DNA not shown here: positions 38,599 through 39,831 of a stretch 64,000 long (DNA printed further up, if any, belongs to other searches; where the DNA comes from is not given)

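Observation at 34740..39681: ADP-forming acyl-CoA synthetase translationally coupled to three tandem CitE-like lyase paralogs, only one of them canonical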

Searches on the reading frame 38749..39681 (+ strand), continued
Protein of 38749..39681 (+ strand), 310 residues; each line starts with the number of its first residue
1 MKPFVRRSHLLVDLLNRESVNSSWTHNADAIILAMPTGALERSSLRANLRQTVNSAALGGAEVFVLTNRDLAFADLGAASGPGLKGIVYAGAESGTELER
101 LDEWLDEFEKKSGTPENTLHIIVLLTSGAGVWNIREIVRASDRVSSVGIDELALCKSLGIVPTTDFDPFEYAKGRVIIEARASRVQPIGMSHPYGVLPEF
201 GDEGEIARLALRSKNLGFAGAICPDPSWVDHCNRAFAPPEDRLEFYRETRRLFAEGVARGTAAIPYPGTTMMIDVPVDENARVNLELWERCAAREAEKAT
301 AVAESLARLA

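Call 33: search_protein_representatives(protein=window:38749-39681:+)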
Query: 310 residues. Proteins with E-value up to 0.001 (for the whole library): 1952; up to 1e-10: 486; up to 1e-30: 32. The best 150 are listed.
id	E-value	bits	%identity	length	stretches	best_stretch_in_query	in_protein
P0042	1.6e-141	487.5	73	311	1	1-305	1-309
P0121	3.0e-98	345.4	67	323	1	1-250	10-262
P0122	2.8e-69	250.3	44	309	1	4-306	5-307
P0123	5.5e-66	239.5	42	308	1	2-304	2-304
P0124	7.5e-66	239.1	44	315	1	4-305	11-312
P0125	1.1e-61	225.4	78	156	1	71-210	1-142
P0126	1.5e-61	224.9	50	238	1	71-303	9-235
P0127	1.5e-61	224.9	53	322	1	1-225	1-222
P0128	8.0e-57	209.4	81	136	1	63-185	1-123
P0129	2.7e-52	194.5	40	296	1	4-298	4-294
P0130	3.3e-52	194.3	41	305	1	2-303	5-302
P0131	2.2e-45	171.8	42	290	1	84-303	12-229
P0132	4.7e-45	170.8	76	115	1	201-303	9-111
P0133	1.6e-44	169.0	36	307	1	2-303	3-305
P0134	3.7e-44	167.8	36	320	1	3-305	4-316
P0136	1.1e-43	166.2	35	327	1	5-301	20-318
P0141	8.4e-40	153.5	30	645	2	2-304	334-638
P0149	3.4e-35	138.4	28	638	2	2-309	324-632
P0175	5.9e-24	101.5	30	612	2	5-255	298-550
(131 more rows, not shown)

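Call 35: list_cluster_members(proteins=[P0141, P0149, P0175, P0122, P0123, P0124, P0129, P0133, P0136, P0134])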
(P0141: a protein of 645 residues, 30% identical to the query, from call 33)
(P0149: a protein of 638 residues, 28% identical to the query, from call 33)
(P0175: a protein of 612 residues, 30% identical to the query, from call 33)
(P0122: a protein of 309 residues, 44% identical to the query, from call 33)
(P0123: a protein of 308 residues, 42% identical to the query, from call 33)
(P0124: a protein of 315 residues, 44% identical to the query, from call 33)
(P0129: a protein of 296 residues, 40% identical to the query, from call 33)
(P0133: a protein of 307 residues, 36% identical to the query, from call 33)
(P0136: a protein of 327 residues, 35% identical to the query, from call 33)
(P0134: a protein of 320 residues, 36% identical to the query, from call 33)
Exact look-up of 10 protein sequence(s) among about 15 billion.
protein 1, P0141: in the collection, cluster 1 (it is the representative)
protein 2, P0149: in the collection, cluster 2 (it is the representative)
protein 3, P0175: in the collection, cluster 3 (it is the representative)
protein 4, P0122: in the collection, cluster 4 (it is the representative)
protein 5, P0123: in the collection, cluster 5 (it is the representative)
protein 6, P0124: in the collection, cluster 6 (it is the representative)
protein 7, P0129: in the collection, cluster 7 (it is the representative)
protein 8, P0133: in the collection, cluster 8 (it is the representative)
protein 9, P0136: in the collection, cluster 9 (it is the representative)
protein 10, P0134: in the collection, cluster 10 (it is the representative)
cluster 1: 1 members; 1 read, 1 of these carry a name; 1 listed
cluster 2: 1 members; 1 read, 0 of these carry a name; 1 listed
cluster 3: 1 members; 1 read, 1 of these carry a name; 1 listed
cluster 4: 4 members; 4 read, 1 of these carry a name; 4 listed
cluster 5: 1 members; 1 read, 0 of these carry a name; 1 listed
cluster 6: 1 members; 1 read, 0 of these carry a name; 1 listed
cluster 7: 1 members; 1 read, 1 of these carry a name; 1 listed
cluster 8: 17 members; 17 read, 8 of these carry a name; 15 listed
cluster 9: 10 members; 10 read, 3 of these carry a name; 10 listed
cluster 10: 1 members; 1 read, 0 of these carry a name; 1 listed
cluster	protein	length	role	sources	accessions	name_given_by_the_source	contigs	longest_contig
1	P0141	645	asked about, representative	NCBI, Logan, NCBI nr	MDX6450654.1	MAG: citrate lyase subunit beta / citryl-CoA lyase [Gaiellaceae bacterium] | citrate lyase subunit beta / citryl-CoA lyase [Gaiellaceae bacterium]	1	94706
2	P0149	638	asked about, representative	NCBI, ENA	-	-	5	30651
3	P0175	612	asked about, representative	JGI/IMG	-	citrate lyase subunit beta / citryl-CoA lyase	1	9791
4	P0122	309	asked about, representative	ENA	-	-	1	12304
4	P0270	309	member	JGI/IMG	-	citrate lyase subunit beta/citryl-CoA lyase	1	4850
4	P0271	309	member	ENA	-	-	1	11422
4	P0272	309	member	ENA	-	-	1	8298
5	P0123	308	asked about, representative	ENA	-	-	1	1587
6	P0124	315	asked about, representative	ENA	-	-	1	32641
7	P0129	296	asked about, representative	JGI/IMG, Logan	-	citrate lyase subunit beta/citryl-CoA lyase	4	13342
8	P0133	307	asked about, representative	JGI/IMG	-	citrate lyase subunit beta/citryl-CoA lyase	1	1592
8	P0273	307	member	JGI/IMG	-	citrate lyase subunit beta/citryl-CoA lyase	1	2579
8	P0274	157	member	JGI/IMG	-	citrate lyase subunit beta/citryl-CoA lyase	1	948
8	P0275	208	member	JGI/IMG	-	citrate lyase subunit beta/citryl-CoA lyase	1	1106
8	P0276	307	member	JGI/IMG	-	citrate lyase subunit beta/citryl-CoA lyase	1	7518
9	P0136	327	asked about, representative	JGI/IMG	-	-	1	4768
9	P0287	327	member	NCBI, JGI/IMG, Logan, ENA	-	citrate lyase subunit beta/citryl-CoA lyase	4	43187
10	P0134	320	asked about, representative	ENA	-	-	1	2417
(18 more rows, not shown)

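Call 36: find_encoding_contigs(protein=P0141, flank=8000, max_places=3)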
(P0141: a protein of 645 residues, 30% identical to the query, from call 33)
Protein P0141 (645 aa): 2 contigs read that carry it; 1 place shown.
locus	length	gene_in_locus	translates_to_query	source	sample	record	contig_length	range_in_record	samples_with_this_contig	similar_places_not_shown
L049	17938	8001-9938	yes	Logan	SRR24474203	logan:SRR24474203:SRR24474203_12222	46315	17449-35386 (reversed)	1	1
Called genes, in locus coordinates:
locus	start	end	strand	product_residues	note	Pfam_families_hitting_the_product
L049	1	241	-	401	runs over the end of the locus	PF02624:YcaO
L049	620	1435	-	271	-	-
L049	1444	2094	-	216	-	PF10026:DUF2268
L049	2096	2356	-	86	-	PF00550:PP-binding (weak)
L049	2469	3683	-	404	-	PF15609:PRTase_2, PF12500:TRSP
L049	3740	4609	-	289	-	PF15610:PRTase_3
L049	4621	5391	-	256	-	PF00702:Hydrolase, PF13419:HAD_2 (weak)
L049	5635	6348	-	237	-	-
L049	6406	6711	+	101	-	-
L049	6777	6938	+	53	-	-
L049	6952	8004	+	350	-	-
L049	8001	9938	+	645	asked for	PF03328:HpcH_HpaI, PF22484:DUF6986 (faint), PF15617:C-C_Bond_Lyase (faint), PF03328:HpcH_HpaI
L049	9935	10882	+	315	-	PF03328:HpcH_HpaI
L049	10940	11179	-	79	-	-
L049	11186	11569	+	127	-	-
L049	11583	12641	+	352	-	PF01209:Ubie_methyltran (faint), PF08241:Methyltransf_11, PF13649:Methyltransf_25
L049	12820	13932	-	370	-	-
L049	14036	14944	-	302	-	PF18928:DUF5677, PF02810:SEC-C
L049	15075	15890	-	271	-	PF19952:DUF6414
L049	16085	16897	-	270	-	-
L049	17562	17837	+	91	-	-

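Call 37: find_encoding_contigs(protein=P0287, flank=8000, max_places=3)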
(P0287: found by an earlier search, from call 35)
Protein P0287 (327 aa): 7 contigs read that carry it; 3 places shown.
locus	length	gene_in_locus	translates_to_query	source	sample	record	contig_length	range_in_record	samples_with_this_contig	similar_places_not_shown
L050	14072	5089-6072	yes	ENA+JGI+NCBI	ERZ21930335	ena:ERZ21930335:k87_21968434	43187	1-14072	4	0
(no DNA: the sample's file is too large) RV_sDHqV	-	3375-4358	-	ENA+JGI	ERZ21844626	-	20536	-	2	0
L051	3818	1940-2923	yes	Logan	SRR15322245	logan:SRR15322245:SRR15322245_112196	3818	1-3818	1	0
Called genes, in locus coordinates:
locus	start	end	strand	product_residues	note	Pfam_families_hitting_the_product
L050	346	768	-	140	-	PF00072:Response_reg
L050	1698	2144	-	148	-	PF00903:Glyoxalase (weak)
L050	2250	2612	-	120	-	PF02635:DsrE, PF13686:DrsE_2 (faint)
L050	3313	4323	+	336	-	PF03401:TctC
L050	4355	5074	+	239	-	PF03328:HpcH_HpaI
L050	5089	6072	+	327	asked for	PF03328:HpcH_HpaI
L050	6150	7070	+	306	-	PF03328:HpcH_HpaI, PF22484:DUF6986 (weak)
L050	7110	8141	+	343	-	PF03401:TctC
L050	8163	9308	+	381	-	PF02515:CoA_transf_3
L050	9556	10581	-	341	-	PF04909:Amidohydro_2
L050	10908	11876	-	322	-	PF03401:TctC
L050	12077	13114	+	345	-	PF03401:TctC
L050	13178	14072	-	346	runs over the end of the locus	PF03401:TctC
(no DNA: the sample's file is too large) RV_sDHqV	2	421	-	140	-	?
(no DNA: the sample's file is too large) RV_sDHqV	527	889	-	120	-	PF02635:DsrE, PF13686:DrsE_2 (faint)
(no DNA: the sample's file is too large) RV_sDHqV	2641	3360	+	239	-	PF03328:HpcH_HpaI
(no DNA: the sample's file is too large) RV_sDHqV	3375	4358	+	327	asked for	PF03328:HpcH_HpaI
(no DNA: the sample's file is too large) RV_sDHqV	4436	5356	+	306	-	PF03328:HpcH_HpaI, PF22484:DUF6986 (weak)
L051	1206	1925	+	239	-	PF03328:HpcH_HpaI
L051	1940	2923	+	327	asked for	PF03328:HpcH_HpaI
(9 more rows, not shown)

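Call 44: search_protein_families(library=ncbifam, proteins=[L026:6778-7965:+, L031:5468-6814:+, L050:8163-9308:+], max_evalue=0.00001)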
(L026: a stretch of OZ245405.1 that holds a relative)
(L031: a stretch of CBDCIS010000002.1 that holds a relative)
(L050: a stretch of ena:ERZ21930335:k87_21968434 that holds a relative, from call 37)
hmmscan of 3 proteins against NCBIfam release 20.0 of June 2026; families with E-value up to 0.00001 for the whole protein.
L026:6778-7965:+ (395 aa): 7 families
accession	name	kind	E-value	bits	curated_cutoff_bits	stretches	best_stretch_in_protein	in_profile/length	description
NF052585.1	SucGlutTfsCaiB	equivalog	1.7e-58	198.1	750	1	5-380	8-385/394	succinate--glutarate CoA-transferase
NF041294.1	Scnl_mescCoAtase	equivalog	6.9e-57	193.3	700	1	3-380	2-380/381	succinyl-CoA:mesaconate CoA-transferase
NF003809.0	PRK05398.1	subfamily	7.1e-55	186.2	442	2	3-208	3-205/416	formyl-CoA transferase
TIGR03253.1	oxalate_frc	equivalog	2.5e-52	178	504.2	2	5-208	4-204/416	formyl-CoA transferase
NF008511.0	PRK11430.1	equivalog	1.5e-32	113.2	522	1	3-338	8-339/381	CoA:oxalate CoA-transferase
NF002914.1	PRK03525.1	equivalog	2e-22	79.7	413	1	3-394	8-391/400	L-carnitine CoA-transferase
TIGR04253.1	mesacon_CoA_iso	equivalog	2.4e-10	40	725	1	3-205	1-196/403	2-methylfumaryl-CoA isomerase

L031:5468-6814:+ (448 aa): 7 families
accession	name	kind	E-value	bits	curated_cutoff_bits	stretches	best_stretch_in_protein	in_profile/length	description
TIGR03253.1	oxalate_frc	equivalog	9.1e-53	179.4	504.2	2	7-211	4-202/416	formyl-CoA transferase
NF003809.0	PRK05398.1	subfamily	1.8e-52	178.3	442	2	6-211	4-203/416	formyl-CoA transferase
NF041294.1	Scnl_mescCoAtase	equivalog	2.4e-52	178.3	700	1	6-373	3-365/381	succinyl-CoA:mesaconate CoA-transferase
NF052585.1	SucGlutTfsCaiB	equivalog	1.2e-51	175.6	750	1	4-391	5-389/394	succinate--glutarate CoA-transferase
NF008511.0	PRK11430.1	equivalog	9.5e-50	169.8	522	1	7-338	10-333/381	CoA:oxalate CoA-transferase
NF002914.1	PRK03525.1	equivalog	1.4e-23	83.4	413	1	7-408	10-398/400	L-carnitine CoA-transferase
TIGR04253.1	mesacon_CoA_iso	equivalog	4.8e-19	68.6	725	1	6-408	2-401/403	2-methylfumaryl-CoA isomerase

L050:8163-9308:+ (381 aa): 7 families
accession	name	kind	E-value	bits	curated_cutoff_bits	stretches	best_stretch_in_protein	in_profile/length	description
NF003809.0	PRK05398.1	subfamily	3.5e-67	226.8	442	2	3-207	3-209/416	formyl-CoA transferase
TIGR03253.1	oxalate_frc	equivalog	6.9e-65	219.4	504.2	2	4-208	3-209/416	formyl-CoA transferase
NF052585.1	SucGlutTfsCaiB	equivalog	1e-63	215.3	750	1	5-366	8-391/394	succinate--glutarate CoA-transferase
NF041294.1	Scnl_mescCoAtase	equivalog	1.1e-63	215.6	700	1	3-360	2-380/381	succinyl-CoA:mesaconate CoA-transferase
NF008511.0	PRK11430.1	equivalog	2.1e-61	208.2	522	1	3-341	8-355/381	CoA:oxalate CoA-transferase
NF002914.1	PRK03525.1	equivalog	2.4e-43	148.6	413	1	3-379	8-396/400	L-carnitine CoA-transferase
TIGR04253.1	mesacon_CoA_iso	equivalog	3.9e-22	78.8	725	1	3-206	1-202/403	2-methylfumaryl-CoA isomerase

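Call 54: search_solved_structures(query=A4, max_evalue=0.001, show_alignments=2)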
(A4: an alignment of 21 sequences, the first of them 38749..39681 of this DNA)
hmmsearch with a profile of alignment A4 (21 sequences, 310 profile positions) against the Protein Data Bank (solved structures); distinct sequences matched with E-value up to 0.001: 13.
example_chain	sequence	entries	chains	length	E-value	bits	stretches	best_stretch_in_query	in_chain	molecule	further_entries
5ugr_A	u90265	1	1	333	2.3e-31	112.4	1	5-299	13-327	Malyl-CoA lyase/beta-methylmalyl-CoA lyase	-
5vxc_A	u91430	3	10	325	7.4e-26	94.4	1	6-296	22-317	Citrate lyase subunit beta-like protein, mitochondrial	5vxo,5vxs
4l9y_A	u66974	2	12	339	1.1e-25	93.8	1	17-292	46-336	Malyl-CoA lyase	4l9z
8khl_A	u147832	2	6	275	9.7e-23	84.1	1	1-290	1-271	Probable acyl-CoA lyase beta chain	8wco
9nzb_A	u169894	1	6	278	1e-22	84.1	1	1-290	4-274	Acyl-CoA lyase beta chain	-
1sgj_A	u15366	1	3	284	4.7e-22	81.9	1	7-288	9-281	citrate lyase, beta subunit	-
4l7z_A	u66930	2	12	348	1.3e-17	67.2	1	26-165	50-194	HpcH/HpaI aldolase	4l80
6kin_A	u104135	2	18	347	1.7e-15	60.4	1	26-165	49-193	HpcH/HpaI aldolase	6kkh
3qll_A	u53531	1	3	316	2.9e-15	59.6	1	6-290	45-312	Citrate lyase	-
6aq4_A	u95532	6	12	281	2.4e-13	53.3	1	25-292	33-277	Citrate lyase subunit beta-like protein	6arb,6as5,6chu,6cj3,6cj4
1z6k_A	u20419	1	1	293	2.8e-13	53.1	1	25-292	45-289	Citrate Lyase beta subunit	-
1u5h_A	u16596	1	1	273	8e-12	48.3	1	21-292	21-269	citE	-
1u5v_A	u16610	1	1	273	1.7e-11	47.2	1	21-292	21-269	citE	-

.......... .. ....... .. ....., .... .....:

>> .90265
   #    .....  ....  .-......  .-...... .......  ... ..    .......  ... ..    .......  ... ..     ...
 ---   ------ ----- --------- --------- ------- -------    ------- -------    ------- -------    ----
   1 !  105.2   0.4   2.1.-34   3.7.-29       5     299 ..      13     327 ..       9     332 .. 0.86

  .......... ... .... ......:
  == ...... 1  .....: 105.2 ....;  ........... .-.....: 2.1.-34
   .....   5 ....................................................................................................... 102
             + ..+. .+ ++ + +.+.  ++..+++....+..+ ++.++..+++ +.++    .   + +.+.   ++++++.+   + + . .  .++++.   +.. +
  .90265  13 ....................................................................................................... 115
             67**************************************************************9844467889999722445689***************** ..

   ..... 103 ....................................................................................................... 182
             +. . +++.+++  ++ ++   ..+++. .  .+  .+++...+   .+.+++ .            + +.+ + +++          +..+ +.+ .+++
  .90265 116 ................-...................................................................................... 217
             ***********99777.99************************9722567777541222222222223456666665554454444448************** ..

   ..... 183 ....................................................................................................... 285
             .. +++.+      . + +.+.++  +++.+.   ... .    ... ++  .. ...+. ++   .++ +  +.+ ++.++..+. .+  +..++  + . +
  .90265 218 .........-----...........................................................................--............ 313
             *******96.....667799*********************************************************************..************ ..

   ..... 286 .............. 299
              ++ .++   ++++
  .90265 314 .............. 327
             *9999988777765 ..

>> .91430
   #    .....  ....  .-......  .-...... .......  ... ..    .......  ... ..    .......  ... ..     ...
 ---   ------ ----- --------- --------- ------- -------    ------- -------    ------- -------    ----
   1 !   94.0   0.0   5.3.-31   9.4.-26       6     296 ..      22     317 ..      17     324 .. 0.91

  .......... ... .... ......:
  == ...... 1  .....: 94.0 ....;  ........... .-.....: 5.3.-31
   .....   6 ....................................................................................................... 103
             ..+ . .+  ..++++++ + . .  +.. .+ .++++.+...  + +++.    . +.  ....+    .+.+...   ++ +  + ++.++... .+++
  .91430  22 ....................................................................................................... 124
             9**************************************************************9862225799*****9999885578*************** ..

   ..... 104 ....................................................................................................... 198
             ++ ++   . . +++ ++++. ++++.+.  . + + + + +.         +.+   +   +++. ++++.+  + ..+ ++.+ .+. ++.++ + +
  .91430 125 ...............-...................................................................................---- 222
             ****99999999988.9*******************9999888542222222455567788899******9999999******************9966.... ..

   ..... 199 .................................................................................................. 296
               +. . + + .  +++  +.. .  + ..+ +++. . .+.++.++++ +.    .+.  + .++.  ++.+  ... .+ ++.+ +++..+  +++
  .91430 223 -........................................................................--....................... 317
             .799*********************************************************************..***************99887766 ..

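Call 56: find_homologous_proteins(query=P0149, max_evalue=1e-10)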
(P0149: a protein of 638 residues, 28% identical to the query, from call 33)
Query P0149 (638 aa): 23 proteins with E <= 1e-10 among 8000 candidates.
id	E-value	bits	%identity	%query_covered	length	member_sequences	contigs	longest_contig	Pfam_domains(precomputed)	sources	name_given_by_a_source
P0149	0.0e+0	1414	100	100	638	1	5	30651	PF03328.21,PF22484.3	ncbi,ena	-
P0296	4.1e-104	367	56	47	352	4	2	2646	PF03328.21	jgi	jgi:citrate lyase subunit beta/citryl-CoA lyase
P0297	3.4e-103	364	54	48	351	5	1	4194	PF03328.21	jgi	-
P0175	1.1e-101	359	38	96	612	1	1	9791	PF03328.21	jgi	jgi:citrate lyase subunit beta / citryl-CoA lyase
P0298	4.7e-77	278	59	35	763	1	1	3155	PF03328.21,PF13442.12,PF00034.27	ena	-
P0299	1.8e-73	266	49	45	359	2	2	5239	PF03328.21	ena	-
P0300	2.3e-73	266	50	45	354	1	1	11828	PF03328.21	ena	-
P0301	1.4e-72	263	54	38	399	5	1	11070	PF03328.21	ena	-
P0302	4.6e-66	242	54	37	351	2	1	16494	PF03328.21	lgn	-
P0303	4.9e-21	93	32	45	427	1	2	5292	PF06857.17,PF03328.21,PF15617.13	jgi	jgi:citrate lyase subunit beta / citryl-CoA lyase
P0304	6.5e-21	93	32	45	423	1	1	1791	PF06857.17,PF03328.21,PF15617.13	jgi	jgi:citrate lyase subunit beta / citryl-CoA lyase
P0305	6.2e-19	86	30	45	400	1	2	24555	PF06857.17,PF03328.21,PF15617.13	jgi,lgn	jgi:citrate lyase subunit beta/citryl-CoA lyase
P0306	8.3e-19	86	30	45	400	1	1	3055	PF06857.17,PF03328.21,PF15617.13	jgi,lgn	jgi:citrate lyase subunit beta/citryl-CoA lyase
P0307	8.7e-19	86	29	45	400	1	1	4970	PF06857.17,PF03328.21,PF15617.13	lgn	-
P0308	1.7e-18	85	30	45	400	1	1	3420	PF06857.17,PF03328.21,PF15617.13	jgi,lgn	jgi:citrate lyase subunit beta/citryl-CoA lyase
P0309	2.1e-18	84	33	44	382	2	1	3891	PF06857.17,PF03328.21,PF15617.13,PF22484.3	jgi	-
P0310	3.9e-18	83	29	45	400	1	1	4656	PF06857.17,PF03328.21,PF15617.13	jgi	jgi:citrate lyase subunit beta/citryl-CoA lyase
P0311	1.5e-17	81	30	44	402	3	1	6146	PF06857.17,PF03328.21,PF15617.13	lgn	-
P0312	1.6e-16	78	31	46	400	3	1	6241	PF06857.17,PF03328.21,PF15617.13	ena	-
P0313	9.1e-15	72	30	38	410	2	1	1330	PF06857.17,PF03328.21,PF15617.13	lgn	-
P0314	7.6e-13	66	27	47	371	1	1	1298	PF03328.21,PF15617.13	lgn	-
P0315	1.1e-12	65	29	39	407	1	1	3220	PF06857.17,PF03328.21,PF15617.13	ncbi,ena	-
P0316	6.1e-12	63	29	43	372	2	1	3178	PF06857.17,PF03328.21,PF15617.13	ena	-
